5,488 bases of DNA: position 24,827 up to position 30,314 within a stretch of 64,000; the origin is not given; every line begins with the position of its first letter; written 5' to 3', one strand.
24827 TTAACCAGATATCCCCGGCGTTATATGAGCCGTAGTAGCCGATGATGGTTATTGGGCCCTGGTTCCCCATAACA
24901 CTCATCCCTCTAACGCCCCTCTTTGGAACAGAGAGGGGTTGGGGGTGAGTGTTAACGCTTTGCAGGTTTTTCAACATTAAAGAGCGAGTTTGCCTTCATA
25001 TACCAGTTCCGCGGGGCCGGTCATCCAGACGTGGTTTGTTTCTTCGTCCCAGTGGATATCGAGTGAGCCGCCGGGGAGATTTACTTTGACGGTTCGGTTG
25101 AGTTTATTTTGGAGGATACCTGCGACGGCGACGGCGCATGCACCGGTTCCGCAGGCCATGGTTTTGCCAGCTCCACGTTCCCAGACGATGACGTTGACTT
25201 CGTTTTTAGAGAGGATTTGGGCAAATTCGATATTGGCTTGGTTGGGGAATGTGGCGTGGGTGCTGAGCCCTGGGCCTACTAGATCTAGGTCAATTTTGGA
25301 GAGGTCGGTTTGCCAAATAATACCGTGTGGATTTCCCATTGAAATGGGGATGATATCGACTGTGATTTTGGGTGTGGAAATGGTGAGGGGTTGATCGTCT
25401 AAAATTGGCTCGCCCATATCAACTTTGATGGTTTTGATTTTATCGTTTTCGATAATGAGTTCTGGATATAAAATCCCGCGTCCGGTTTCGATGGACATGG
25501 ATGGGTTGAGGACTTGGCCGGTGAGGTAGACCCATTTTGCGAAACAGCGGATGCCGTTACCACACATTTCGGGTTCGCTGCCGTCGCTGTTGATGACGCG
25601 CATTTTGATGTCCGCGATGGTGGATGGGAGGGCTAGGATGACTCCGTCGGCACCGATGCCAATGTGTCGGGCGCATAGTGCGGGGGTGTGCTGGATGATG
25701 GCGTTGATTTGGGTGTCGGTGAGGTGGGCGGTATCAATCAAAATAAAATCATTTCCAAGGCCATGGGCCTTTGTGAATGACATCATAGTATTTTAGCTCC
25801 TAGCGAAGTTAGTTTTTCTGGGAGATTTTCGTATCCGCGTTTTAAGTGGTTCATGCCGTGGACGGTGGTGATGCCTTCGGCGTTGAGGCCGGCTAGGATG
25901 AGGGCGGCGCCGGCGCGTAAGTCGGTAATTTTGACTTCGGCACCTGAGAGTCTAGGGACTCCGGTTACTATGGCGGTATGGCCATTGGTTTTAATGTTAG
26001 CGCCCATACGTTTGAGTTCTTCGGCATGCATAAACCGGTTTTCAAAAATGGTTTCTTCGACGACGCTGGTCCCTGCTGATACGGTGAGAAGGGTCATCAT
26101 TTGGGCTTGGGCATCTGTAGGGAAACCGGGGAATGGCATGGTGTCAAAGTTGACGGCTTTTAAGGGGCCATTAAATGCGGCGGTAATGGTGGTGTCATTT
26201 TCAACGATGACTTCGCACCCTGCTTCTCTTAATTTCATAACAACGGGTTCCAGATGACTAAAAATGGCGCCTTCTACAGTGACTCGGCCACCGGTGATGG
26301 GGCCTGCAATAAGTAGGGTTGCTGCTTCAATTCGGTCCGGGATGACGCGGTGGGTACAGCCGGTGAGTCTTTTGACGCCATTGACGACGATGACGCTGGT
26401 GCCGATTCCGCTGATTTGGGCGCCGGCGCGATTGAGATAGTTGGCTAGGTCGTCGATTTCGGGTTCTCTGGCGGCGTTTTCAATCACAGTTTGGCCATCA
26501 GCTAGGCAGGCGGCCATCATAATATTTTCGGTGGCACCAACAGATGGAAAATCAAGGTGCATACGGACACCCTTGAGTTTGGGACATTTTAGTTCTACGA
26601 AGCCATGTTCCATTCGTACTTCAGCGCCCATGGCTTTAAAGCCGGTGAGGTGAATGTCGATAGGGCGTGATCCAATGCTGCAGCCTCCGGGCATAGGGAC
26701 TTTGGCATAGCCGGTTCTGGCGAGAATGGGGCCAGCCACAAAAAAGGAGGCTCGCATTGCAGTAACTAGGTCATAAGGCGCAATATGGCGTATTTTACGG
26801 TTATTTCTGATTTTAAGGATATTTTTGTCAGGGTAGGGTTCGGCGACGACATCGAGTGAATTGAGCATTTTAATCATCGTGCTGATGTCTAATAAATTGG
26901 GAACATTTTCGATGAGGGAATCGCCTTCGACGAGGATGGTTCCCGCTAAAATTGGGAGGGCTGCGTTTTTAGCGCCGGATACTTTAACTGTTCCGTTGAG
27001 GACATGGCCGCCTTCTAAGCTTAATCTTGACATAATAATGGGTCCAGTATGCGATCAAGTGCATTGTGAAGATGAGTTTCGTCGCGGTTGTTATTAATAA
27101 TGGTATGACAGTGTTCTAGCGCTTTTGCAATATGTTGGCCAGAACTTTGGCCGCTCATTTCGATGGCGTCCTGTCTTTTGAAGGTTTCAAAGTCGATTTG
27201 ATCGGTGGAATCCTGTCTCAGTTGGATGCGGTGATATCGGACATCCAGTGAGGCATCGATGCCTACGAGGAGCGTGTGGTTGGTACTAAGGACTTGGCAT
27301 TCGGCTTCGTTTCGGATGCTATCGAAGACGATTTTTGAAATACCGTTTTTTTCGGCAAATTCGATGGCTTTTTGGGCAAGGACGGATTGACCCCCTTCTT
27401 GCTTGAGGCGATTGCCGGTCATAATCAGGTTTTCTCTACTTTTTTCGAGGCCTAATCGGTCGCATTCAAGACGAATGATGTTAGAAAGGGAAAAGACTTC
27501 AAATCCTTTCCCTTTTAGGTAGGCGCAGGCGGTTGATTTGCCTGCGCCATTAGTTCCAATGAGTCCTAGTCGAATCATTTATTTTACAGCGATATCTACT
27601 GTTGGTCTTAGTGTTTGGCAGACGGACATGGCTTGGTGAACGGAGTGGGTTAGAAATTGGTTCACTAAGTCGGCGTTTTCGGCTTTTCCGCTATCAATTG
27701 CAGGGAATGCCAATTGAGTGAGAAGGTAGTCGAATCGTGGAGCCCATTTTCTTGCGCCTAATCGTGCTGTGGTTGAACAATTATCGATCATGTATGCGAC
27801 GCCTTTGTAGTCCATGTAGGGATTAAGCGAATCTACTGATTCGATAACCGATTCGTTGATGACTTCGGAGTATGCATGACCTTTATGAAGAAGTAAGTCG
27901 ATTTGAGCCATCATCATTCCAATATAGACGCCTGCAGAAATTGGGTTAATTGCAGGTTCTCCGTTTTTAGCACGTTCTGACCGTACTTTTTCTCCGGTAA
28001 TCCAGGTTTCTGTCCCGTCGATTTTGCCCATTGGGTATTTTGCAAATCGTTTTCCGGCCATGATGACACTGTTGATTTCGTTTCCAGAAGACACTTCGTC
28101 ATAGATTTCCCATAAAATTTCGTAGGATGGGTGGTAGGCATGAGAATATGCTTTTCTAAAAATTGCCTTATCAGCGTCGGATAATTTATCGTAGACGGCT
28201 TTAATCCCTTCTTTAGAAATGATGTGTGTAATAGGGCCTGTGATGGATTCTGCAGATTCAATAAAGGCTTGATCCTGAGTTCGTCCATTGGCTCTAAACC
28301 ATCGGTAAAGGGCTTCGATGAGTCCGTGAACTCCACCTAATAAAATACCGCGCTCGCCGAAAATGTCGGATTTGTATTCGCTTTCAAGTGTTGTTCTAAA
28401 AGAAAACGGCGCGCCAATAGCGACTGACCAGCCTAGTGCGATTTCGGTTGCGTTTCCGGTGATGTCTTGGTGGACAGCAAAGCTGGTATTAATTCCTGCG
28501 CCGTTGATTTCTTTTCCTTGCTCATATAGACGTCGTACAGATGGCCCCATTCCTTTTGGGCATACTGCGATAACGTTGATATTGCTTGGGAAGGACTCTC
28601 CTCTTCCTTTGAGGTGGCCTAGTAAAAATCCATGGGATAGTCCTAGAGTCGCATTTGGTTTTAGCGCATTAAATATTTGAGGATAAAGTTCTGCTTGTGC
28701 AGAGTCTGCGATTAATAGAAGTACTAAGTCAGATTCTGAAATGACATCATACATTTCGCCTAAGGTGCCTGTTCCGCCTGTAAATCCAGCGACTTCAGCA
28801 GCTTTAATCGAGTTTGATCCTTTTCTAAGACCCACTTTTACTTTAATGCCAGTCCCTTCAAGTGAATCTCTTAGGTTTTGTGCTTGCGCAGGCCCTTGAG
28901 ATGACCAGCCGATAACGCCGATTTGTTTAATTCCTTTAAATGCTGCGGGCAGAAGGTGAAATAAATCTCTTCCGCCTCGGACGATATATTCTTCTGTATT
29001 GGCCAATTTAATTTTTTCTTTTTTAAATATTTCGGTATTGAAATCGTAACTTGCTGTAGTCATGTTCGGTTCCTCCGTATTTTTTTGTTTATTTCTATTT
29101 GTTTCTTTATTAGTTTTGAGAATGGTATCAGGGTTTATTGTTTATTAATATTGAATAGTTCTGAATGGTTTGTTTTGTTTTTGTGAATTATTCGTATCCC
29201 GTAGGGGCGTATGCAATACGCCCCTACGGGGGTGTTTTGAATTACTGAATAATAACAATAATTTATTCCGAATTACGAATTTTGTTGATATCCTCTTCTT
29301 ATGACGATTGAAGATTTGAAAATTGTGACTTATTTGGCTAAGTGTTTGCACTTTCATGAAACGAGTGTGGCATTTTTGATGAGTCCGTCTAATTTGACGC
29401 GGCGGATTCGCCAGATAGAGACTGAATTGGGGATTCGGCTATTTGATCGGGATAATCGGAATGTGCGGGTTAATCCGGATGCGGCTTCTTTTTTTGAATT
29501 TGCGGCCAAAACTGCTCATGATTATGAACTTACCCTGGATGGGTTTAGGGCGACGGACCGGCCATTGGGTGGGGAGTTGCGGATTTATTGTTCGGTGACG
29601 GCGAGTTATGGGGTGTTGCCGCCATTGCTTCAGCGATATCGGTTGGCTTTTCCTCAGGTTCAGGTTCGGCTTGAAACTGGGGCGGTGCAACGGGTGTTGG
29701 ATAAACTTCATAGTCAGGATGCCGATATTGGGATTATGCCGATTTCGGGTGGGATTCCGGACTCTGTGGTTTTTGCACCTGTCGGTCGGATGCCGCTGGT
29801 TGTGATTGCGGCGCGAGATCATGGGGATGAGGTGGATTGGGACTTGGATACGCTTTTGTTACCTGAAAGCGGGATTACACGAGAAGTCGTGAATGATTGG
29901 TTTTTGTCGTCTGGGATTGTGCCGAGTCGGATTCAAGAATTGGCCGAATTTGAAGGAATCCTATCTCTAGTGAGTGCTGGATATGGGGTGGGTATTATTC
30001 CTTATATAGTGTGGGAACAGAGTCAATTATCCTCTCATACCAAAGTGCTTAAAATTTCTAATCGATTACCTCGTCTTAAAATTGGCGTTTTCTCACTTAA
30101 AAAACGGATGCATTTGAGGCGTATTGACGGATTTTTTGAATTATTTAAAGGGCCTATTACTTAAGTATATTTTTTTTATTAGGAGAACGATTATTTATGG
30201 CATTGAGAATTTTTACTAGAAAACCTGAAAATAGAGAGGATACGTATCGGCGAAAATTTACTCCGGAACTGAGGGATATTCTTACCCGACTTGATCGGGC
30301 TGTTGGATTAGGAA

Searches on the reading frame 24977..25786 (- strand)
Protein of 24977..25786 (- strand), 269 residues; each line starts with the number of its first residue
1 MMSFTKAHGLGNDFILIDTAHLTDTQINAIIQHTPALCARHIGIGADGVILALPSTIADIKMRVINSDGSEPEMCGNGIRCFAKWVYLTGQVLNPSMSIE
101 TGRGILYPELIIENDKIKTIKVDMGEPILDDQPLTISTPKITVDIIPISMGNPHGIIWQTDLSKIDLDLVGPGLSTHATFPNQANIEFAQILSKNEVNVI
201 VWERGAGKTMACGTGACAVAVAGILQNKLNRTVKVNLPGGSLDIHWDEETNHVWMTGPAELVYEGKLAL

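Call 68: search_protein_families(library=pfam, proteins=[window:24977-25786:-], max_evalue=0.00001)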
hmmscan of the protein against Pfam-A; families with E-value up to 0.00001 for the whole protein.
window:24977-25786:- (269 aa): 1 family
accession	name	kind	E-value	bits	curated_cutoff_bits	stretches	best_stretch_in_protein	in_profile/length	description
PF01678.24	DAP_epimerase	-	1.2e-56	190.4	34.7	2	4-127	1-118/121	Diaminopimelate epimerase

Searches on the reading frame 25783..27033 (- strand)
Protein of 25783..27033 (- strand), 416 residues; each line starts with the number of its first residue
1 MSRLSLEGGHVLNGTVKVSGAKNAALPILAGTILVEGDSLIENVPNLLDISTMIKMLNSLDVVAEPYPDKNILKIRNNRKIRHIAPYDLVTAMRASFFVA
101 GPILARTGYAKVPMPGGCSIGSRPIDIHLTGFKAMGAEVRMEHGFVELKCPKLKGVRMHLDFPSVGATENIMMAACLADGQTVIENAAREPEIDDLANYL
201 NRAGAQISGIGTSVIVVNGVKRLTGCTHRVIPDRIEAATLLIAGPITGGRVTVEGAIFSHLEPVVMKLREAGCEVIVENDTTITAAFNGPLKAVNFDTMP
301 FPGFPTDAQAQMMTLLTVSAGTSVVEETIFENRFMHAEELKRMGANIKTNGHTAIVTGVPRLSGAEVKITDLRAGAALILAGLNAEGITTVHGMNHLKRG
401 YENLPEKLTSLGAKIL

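Call 68: search_protein_families(library=pfam, proteins=[window:25783-27033:-], max_evalue=0.00001)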
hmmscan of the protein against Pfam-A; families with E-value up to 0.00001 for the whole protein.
window:25783-27033:- (416 aa): 1 family
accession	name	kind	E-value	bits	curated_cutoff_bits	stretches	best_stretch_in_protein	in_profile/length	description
PF00275.25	EPSP_synthase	-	2.1e-105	353.3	22.8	1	7-408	2-417/417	EPSP synthase (3-phosphoshikimate 1-carboxyvinyltransferase)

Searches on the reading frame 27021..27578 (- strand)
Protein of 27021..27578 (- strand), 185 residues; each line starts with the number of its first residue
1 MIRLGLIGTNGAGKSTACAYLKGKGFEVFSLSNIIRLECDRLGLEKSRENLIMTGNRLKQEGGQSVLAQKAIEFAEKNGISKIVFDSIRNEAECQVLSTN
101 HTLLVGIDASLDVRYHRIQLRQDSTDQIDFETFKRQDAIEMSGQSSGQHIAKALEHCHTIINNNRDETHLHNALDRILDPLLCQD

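Call 68: search_protein_families(library=pfam, proteins=[window:27021-27578:-], max_evalue=0.00001)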
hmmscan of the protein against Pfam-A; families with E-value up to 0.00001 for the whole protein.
window:27021-27578:- (185 aa): 2 families
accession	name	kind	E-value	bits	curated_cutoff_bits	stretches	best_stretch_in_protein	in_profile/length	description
PF13207.12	AAA_17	-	3e-08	34.5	27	1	8-127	2-128/136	AAA domain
PF13238.12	AAA_18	-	2.5e-07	31.7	29.4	1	6-131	3-120/128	AAA domain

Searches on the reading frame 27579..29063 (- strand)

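Call 37: search_protein_families(library=pfam, proteins=[window:27579-29063:-], max_evalue=0.0001)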
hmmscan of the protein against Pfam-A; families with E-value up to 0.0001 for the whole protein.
window:27579-29063:- (494 aa): 2 families
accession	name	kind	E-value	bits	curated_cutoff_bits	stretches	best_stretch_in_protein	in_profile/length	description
PF01450.25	KARI_C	-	2.6e-38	132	29.1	2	227-364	2-142/144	Ketol-acid reductoisomerase, C-terminal domain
PF07991.19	KARI_N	-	6e-33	114.2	20.6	1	46-218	5-161/165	Acetohydroxy acid isomeroreductase, NADPH-binding domain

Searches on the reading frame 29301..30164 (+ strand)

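Call 68: search_protein_families(library=pfam, proteins=[window:29301-30164:+], max_evalue=0.00001)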
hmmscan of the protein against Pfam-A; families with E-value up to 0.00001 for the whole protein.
window:29301-30164:+ (287 aa): 2 families
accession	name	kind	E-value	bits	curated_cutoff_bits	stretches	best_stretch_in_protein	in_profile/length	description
PF03466.25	LysR_substrate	-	1.4e-32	113.2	28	1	88-283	3-205/209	LysR substrate binding domain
PF00126.33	HTH_1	-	1.4e-10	41.4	26.6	1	4-60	2-58/60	Bacterial regulatory helix-turn-helix protein, lysR family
